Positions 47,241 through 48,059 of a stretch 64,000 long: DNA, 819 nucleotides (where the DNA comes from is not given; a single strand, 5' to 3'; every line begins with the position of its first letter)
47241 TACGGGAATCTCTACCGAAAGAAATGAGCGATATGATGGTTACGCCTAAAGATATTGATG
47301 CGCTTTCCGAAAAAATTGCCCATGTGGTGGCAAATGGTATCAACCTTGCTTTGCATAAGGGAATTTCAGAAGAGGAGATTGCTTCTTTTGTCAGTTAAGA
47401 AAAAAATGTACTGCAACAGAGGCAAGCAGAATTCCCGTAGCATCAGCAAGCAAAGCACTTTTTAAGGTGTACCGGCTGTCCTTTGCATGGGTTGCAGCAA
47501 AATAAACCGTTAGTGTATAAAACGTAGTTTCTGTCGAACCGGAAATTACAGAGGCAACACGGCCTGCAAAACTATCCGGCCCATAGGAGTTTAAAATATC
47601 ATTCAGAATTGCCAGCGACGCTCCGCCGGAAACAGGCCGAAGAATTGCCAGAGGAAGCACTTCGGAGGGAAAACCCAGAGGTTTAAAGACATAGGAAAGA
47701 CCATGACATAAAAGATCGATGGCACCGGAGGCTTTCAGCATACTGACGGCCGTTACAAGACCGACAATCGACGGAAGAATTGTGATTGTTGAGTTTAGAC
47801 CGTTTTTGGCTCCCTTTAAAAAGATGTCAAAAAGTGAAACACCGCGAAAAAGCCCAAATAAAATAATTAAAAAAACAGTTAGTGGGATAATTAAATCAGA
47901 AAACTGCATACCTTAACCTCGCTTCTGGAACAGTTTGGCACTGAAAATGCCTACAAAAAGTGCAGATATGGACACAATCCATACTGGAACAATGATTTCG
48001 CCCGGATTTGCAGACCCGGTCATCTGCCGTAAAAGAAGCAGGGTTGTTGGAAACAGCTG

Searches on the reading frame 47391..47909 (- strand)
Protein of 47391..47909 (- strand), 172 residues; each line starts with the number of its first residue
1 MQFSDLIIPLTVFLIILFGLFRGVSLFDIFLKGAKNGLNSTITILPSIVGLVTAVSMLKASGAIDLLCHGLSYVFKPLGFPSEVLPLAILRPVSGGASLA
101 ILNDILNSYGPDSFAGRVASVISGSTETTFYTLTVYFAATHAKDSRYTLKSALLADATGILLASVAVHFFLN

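Call 38: search_protein_families(library=pfam, proteins=[window:47391-47909:-], max_evalue=0.00001)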
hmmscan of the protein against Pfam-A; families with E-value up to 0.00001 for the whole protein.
window:47391-47909:- (172 aa): 1 family
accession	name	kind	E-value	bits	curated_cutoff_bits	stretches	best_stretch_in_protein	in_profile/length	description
PF07670.19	Gate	-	3.3e-10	40.8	29.6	1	42-141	2-102/104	Nucleoside recognition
